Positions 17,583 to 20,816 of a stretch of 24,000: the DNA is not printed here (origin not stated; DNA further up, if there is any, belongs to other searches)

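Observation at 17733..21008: Minimal KS-AT-ACP PKS module plus a free carrier protein as the likely source of the beta-ketoacyl partner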

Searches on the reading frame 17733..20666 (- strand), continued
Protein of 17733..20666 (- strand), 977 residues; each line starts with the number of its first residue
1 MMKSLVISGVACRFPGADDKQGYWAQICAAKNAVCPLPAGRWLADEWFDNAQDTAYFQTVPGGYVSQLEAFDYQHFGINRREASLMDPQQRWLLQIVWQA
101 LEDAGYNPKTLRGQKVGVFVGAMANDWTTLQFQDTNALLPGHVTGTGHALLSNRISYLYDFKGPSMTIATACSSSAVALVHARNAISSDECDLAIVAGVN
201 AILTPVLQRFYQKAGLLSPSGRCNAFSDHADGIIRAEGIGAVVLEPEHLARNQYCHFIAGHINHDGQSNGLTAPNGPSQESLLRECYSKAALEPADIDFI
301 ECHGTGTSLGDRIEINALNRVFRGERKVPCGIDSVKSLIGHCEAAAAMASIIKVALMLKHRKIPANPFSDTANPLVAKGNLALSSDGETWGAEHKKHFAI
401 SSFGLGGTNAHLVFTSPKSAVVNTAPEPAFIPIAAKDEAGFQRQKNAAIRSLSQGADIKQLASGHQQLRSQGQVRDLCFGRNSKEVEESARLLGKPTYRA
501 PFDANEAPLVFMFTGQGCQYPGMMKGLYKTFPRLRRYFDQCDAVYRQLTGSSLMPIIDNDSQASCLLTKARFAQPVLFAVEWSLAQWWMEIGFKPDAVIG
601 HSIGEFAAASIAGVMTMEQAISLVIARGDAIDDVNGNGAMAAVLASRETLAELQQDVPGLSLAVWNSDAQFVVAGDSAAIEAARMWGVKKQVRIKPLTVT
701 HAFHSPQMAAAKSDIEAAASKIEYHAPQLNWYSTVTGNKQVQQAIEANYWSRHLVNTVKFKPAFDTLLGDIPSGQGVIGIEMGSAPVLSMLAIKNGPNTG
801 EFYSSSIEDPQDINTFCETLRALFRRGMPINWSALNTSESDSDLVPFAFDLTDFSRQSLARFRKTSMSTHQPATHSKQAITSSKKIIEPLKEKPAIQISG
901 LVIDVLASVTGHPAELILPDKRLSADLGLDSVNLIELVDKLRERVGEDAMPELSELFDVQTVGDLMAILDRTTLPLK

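Call 39: find_encoding_contigs(protein=P0028, flank=10000, max_places=2)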
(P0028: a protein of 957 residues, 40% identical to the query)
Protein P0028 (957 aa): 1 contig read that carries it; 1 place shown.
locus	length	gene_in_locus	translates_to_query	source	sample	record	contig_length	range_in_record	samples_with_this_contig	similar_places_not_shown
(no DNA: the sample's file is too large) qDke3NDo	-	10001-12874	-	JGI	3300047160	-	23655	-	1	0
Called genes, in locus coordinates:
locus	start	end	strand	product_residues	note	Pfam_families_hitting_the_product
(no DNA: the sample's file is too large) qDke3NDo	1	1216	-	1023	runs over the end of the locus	PF00873:ACR_tran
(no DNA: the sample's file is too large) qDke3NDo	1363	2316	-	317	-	PF25917:BSH_RND, PF25919:BSH_CusB (faint), PF25973:BSH_CzcB (faint), PF25954:Beta-barrel_RND_2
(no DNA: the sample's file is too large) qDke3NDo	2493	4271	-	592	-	PF21211:FkbH_N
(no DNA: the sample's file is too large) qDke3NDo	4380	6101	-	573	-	PF00501:AMP-binding, PF23024:AMP-dom_DIP2-like (weak)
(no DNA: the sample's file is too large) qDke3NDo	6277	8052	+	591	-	PF02770:Acyl-CoA_dh_M, PF00441:Acyl-CoA_dh_1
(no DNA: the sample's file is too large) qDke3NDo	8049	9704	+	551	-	PF02770:Acyl-CoA_dh_M, PF00441:Acyl-CoA_dh_1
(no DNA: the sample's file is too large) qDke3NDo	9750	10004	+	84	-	PF00550:PP-binding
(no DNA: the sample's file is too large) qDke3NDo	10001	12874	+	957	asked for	PF00109:ketoacyl-synt, PF02801:Ketoacyl-synt_C, PF16197:KAsynt_C_assoc, PF22336:RhiE-like_linker (weak), PF22621:CurL-like_PKS_C (weak), PF00698:Acyl_transf_1, PF00550:PP-binding (weak)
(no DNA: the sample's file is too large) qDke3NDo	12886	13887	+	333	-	PF08545:ACP_syn_III, PF08541:ACP_syn_III_C (weak)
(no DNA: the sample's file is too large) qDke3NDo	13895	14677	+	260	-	PF00198:2-oxoacid_dh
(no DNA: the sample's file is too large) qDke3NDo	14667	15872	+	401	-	PF01494:FAD_binding_3, PF08491:SE (faint)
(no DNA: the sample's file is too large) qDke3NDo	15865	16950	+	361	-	PF00561:Abhydrolase_1 (faint), PF06500:FrsA-like (weak)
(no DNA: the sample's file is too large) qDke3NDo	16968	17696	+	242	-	PF00975:Thioesterase, PF12697:Abhydrolase_6 (weak)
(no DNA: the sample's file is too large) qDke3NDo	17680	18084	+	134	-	PF14079:DUF4260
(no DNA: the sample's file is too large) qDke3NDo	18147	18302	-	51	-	-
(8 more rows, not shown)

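Call 43: find_homologous_proteins(query=L001:6222-7988:+, max_evalue=1e-10)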
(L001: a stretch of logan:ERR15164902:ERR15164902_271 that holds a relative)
Query L001:6222-7988:+ (588 aa): 976 proteins with E <= 1e-10 among 8000 candidates; the best 120 are listed.
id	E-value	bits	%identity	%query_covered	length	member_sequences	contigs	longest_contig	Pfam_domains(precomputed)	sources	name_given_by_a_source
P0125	0.0e+0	1306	100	100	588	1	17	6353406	PF02770.25,PF00441.30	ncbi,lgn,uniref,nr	ncbi:acyl-CoA dehydrogenase [Shewanella psychrophila]|uniref:Acyl-CoA dehydrogenase n=1 Tax=Shewanel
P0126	1.6e-250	850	68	82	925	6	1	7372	PF02770.25,PF00441.30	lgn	-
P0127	2.2e-135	470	44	93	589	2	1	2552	PF02770.25,PF00441.30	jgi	jgi:alkylation response protein AidB-like acyl-CoA dehydrogenase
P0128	2.5e-135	470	44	95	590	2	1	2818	PF02770.25,PF00441.30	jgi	jgi:alkylation response protein AidB-like acyl-CoA dehydrogenase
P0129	5.1e-134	466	45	89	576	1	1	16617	PF02770.25,PF00441.30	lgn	-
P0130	1.7e-132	461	44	92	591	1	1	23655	PF02770.25,PF00441.30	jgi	jgi:alkylation response protein AidB-like acyl-CoA dehydrogenase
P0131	5.6e-131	456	44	95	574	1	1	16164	PF02770.25,PF00441.30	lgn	-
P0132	5.6e-131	456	44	90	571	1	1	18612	PF02770.25,PF00441.30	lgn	-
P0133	9.1e-131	455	44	96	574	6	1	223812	PF02770.25,PF00441.30,PF02771.22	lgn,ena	-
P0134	1.8e-130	454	43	95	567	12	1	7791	PF02770.25,PF00441.30,PF02771.22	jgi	-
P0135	4.7e-130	453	45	89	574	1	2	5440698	PF02770.25,PF00441.30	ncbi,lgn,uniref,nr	ncbi:acyl-CoA dehydrogenase [Serratia marcescens]|uniref:acyl-CoA dehydrogenase n=1 Tax=Serratia mar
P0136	7.7e-129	449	43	95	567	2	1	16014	PF02770.25,PF00441.30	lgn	-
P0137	8.2e-129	449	43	95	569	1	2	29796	PF02770.25,PF00441.30,PF02771.22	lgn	-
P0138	2.5e-128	447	45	89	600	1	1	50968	PF02770.25,PF00441.30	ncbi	ncbi:acyl-CoA dehydrogenase family protein [Glaciimonas sp. GG7]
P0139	3.0e-128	447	45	88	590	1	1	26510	PF02770.25,PF00441.30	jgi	jgi:alkylation response protein AidB-like acyl-CoA dehydrogenase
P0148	3.9e-123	430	43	93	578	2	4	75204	PF02770.25,PF00441.30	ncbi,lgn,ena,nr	ncbi:MAG: acyl-CoA dehydrogenase [Xenococcaceae cyanobacterium MO_167.B27]|nr:acyl-CoA dehydrogenase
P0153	1.4e-118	415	41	95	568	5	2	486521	PF02770.25,PF00441.30,PF02771.22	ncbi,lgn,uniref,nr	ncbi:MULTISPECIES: acyl-CoA dehydrogenase family protein [unclassified Acinetobacter]|uniref:acyl-Co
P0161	2.4e-116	408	42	88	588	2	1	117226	PF02770.25,PF00441.30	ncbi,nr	ncbi:acyl-CoA dehydrogenase [Nostoc sp. FACHB-110]|nr:acyl-CoA dehydrogenase [Nostoc sp. FACHB-110]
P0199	6.5e-110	386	39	93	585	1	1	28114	PF02770.25,PF00441.30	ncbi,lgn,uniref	ncbi:acyl-CoA dehydrogenase [Nostoc sp.]|uniref:acyl-CoA dehydrogenase n=1 Tax=Nostoc sp. TaxID=1180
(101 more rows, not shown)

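Call 44: find_encoding_contigs(protein=P0135, flank=10000, max_places=1)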
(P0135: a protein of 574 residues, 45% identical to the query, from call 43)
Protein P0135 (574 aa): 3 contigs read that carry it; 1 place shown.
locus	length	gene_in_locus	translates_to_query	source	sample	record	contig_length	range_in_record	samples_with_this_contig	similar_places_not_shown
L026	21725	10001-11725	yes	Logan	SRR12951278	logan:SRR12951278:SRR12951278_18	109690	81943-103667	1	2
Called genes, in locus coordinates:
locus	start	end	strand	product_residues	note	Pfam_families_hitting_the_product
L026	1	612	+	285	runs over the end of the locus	PF00165:HTH_AraC, PF12833:HTH_18, PF00165:HTH_AraC, PF06445:GyrI-like, PF14526:Cass2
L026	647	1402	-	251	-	PF01476:LysM, PF01551:Peptidase_M23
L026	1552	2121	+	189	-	PF03729:DUF308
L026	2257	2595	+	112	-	-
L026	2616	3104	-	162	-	PF13302:Acetyltransf_3 (weak), PF00583:Acetyltransf_1, PF13673:Acetyltransf_10 (weak), PF13508:Acetyltransf_7 (weak)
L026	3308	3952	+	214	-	PF10014:2OG-Fe_Oxy_2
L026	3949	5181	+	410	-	PF00266:Aminotran_5, PF01053:Cys_Met_Meta_PP, PF00155:Aminotran_1_2 (weak)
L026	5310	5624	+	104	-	-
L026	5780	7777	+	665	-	PF02028:BCCT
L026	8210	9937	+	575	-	PF00501:AMP-binding, PF23024:AMP-dom_DIP2-like (weak)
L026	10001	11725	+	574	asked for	PF02770:Acyl-CoA_dh_M, PF00441:Acyl-CoA_dh_1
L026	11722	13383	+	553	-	PF02770:Acyl-CoA_dh_M (weak), PF00441:Acyl-CoA_dh_1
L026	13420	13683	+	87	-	PF00550:PP-binding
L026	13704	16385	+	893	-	PF00109:ketoacyl-synt, PF02801:Ketoacyl-synt_C, PF16197:KAsynt_C_assoc, PF22621:CurL-like_PKS_C (weak), PF00698:Acyl_transf_1, PF00550:PP-binding (weak)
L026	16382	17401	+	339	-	PF00195:Chal_sti_synt_N (weak), PF08545:ACP_syn_III, PF08541:ACP_syn_III_C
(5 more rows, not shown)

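Call 45: find_encoding_contigs(protein=P0161, flank=10000, max_places=1)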
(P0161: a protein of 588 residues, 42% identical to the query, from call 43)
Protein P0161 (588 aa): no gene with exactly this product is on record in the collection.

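Call 46: find_encoding_contigs(protein=P0153, flank=10000, max_places=1)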
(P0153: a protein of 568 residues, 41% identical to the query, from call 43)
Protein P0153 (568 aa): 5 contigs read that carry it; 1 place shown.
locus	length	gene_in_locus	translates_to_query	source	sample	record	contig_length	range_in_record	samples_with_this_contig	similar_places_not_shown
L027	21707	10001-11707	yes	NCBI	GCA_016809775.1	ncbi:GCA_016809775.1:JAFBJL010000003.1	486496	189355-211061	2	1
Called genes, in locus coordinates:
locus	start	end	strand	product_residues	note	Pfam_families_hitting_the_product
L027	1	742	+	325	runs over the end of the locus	PF08240:ADH_N, PF00107:ADH_zinc_N, PF13602:ADH_zinc_N_2 (weak)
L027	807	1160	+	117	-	PF06993:DUF1304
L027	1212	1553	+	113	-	PF06942:GlpM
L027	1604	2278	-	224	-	PF03070:TENA_THI-4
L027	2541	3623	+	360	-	PF04332:DUF475, PF03741:TerC (weak)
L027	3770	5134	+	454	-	PF07690:MFS_1, PF00083:Sugar_tr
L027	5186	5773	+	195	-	PF00436:SSB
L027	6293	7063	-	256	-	PF03472:Autoind_bind, PF00196:GerE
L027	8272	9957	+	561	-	PF00501:AMP-binding, PF23024:AMP-dom_DIP2-like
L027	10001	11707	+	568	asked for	PF02771:Acyl-CoA_dh_N (weak), PF02770:Acyl-CoA_dh_M, PF00441:Acyl-CoA_dh_1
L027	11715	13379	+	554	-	PF02770:Acyl-CoA_dh_M (weak), PF00441:Acyl-CoA_dh_1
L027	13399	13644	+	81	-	PF00550:PP-binding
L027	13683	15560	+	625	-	PF00109:ketoacyl-synt, PF02801:Ketoacyl-synt_C, PF16197:KAsynt_C_assoc, PF00550:PP-binding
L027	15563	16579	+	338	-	PF00195:Chal_sti_synt_N (weak), PF08545:ACP_syn_III, PF08541:ACP_syn_III_C (weak)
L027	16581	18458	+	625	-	-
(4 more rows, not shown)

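Call 60: predict_structure(alignment_id=A2)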
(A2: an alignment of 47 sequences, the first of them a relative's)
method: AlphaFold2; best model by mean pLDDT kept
length: 588 residues; sequences in the alignment: 47
mean_pLDDT: 91.4   pTM: 0.91
mean pLDDT of the five models: 91.4, 90.8, 90.3, 89.9, 89.5
residues with pLDDT >= 90: 464; 70-90: 87; 50-70: 32; < 50: 5
segments of 3 or more residues with pLDDT < 50: 584-588
pLDDT, mean of each block of 10 residues (from residue 1): 92 93 93 89 96 98 97 98 94 96 98 97 90 88 97 84 91 93 97 91 66 88 98 97 97 98 97 94 96 98 98 96 97 96 70 87 89 89 94 90 96 95 87 95 92 98 97 87 97 98 94 95 94 91 96 89 58 68 50
secondary structure, 60 per line:
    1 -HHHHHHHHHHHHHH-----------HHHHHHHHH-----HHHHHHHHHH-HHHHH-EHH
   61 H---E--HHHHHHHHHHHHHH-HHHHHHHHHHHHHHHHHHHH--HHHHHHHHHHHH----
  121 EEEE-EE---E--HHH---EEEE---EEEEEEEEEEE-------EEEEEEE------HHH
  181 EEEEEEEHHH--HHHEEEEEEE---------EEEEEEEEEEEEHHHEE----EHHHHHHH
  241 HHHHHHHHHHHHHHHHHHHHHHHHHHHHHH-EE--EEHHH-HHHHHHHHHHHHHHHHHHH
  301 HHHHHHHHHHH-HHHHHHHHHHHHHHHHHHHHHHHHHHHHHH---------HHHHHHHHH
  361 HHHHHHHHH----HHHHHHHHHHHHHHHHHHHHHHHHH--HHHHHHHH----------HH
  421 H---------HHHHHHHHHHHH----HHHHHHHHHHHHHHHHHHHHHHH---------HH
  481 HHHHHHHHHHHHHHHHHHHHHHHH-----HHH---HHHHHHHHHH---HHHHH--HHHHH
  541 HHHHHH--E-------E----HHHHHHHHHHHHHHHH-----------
elements in order: H2-15 H27-35 H41-50 H52-56 H68-81 H83-102 H105-116 E121-124 E140-143 E147-157 E165-171 E181-187 E196-202 E212-223 H234-270 H282-311 H313-342 H352-369 H374-398 H401-408 H431-442 H447-469 H479-504 H516-525 H529-533 H536-546 H562-577

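Call 62: fold_search(model_id=the predicted structure, library=pdb)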
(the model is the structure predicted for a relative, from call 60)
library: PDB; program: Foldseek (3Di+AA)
matches with E <= 10: 753; with E <= 0.001: 362
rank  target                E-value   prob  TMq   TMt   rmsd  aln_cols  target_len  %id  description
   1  7w0j_B                4.4e-19  1.00  0.57  0.87   2.8       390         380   25  Acyl-CoA dehydrogenase, Tfu_1647 (released 2022-11-23)
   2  7w0j_E                6.4e-19  1.00  0.58  0.88   2.7       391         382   25  Acyl-CoA dehydrogenase, Tfu_1647 (released 2022-11-23)
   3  8i4p                  5.5e-18  1.00  0.59  0.89   2.6       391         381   24  crystal structure of Acyl-CoA dehydrogenase from Thermobifida fusca (released 2024-01-24)
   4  2uxw                  6.0e-18  1.00  0.61  0.63  19.7       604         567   18  Crystal structure of human very long chain acyl-CoA dehydrogenase (ACADVL) (released 2007-05-01)
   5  3b96                  8.1e-18  1.00  0.63  0.67  18.4       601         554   17  Structural Basis for Substrate Fatty-Acyl Chain Specificity: Crystal Structure of Human Very-Long-Chain Acyl-CoA Dehydro (released 2008-02-12)
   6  3pfd_C                1.3e-17  1.00  0.57  0.89   2.5       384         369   23  Crystal structure of an Acyl-CoA dehydrogenase from Mycobacterium thermoresistibile bound to reduced flavin adenine di (released 2010-11-10)
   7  7s7g                  1.4e-17  1.00  0.64  0.66  19.3       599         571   18  Crystal Structure Analysis of Human VLCAD (released 2022-09-28)
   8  7w0j_F                1.6e-17  1.00  0.58  0.87   2.9       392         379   24  Acyl-CoA dehydrogenase, Tfu_1647 (released 2022-11-23)
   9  3pfd_D                1.7e-17  1.00  0.57  0.89   2.4       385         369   22  Crystal structure of an Acyl-CoA dehydrogenase from Mycobacterium thermoresistibile bound to reduced flavin adenine di (released 2010-11-10)
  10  3pfd_A                1.8e-17  1.00  0.55  0.86   2.7       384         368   23  Crystal structure of an Acyl-CoA dehydrogenase from Mycobacterium thermoresistibile bound to reduced flavin adenine di (released 2010-11-10)
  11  8phe_A                1.8e-17  1.00  0.61  0.65  19.3       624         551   16  ACAD9-WT in complex with ECSIT-CTER (released 2024-01-24)
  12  1buc_A                5.2e-17  1.00  0.56  0.85   2.9       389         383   21  THREE-DIMENSIONAL STRUCTURE OF BUTYRYL-COA DEHYDROGENASE FROM MEGASPHAERA ELSDENII (released 1995-04-20)
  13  1egd_A                7.9e-17  1.00  0.57  0.85   3.0       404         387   19  STRUCTURE OF T255E, E376G MUTANT OF HUMAN MEDIUM CHAIN ACYL-COA DEHYDROGENASE (released 1997-06-16)
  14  8phf_A                8.9e-17  1.00  0.62  0.66  15.4       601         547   18  Cryo-EM structure of human ACAD9-S191A (released 2024-01-24)
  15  1ege_A                1.1e-16  1.00  0.59  0.87   2.8       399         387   18  STRUCTURE OF T255E, E376G MUTANT OF HUMAN MEDIUM CHAIN ACYL-COA DEHYDROGENASE (released 1997-06-16)
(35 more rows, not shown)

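Call 68: find_encoding_contigs(protein=P0148, flank=10000, max_places=1)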
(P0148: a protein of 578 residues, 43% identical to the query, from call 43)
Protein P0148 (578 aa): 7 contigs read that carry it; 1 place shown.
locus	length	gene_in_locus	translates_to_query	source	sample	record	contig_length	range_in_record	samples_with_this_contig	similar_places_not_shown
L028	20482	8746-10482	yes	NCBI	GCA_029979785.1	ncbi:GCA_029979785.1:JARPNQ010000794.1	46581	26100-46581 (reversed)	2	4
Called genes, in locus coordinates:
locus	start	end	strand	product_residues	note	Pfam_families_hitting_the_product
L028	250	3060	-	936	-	PF14516:AAA_35, PF05226:CHASE2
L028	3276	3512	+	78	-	-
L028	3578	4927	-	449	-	PF26355:HTH_VMAP-M9, PF14516:AAA_35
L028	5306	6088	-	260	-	PF13599:Pentapeptide_4, PF13576:Pentapeptide_3 (faint), PF00805:Pentapeptide, PF07719:TPR_2 (faint), PF13432:TPR_16 (weak), PF00515:TPR_1 (faint), PF13414:TPR_11, PF14559:TPR_19 (weak)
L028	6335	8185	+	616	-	PF00501:AMP-binding, PF23024:AMP-dom_DIP2-like, PF24919:Mug62 (weak)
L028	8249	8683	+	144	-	PF10604:Polyketide_cyc2, PF03364:Polyketide_cyc (faint), PF08327:AHSA1 (weak)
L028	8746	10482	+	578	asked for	PF02770:Acyl-CoA_dh_M, PF00441:Acyl-CoA_dh_1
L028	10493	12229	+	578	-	PF02770:Acyl-CoA_dh_M, PF00441:Acyl-CoA_dh_1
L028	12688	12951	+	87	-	PF23297:ACP_SdgA_C (weak), PF00550:PP-binding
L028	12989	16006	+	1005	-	PF00109:ketoacyl-synt, PF02801:Ketoacyl-synt_C, PF16197:KAsynt_C_assoc, PF22336:RhiE-like_linker (weak), PF22621:CurL-like_PKS_C, PF00698:Acyl_transf_1, PF00550:PP-binding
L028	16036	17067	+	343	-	PF08545:ACP_syn_III, PF08541:ACP_syn_III_C (weak)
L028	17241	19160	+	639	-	PF21211:FkbH_N (weak), PF00583:Acetyltransf_1 (weak)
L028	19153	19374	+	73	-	PF23297:ACP_SdgA_C (faint), PF00550:PP-binding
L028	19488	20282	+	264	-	PF00198:2-oxoacid_dh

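Call 69: find_encoding_contigs(protein=P0199, flank=10000, max_places=1)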
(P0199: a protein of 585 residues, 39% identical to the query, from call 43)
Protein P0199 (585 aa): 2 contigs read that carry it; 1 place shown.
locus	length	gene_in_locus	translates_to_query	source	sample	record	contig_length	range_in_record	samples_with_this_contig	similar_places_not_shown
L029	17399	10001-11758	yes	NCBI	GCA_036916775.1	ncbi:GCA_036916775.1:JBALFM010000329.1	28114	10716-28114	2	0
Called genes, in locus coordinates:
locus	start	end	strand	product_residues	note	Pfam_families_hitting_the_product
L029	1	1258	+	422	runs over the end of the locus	PF25919:BSH_CusB (faint), PF25917:BSH_RND, PF25973:BSH_CzcB (faint), PF25984:BSH_YknX (weak), PF25876:HH_MFP_RND, PF25954:Beta-barrel_RND_2 (faint)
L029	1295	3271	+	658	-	PF00005:ABC_tran, PF13304:AAA_21, PF13732:DrrA1-3_C (faint), PF00005:ABC_tran, PF13304:AAA_21 (weak)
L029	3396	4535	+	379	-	PF12679:ABC2_membrane_2 (weak), PF12698:ABC2_membrane_3, PF01061:ABC2_membrane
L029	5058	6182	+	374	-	PF12679:ABC2_membrane_2, PF12698:ABC2_membrane_3, PF01061:ABC2_membrane, PF10920:DUF2705, PF12730:ABC2_membrane_4 (weak)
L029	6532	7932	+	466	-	PF00890:FAD_binding_2 (faint), PF01266:DAO (faint), PF01494:FAD_binding_3 (faint), PF04820:Trp_halogenase (faint), PF07992:Pyr_redox_2 (faint)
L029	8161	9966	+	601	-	PF00501:AMP-binding, PF23024:AMP-dom_DIP2-like, PF24919:Mug62 (weak)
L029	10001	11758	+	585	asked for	PF02770:Acyl-CoA_dh_M, PF00441:Acyl-CoA_dh_1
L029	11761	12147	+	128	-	PF00550:PP-binding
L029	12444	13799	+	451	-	PF00355:Rieske, PF00848:Ring_hydroxyl_A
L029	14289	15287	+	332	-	PF00355:Rieske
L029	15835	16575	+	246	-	-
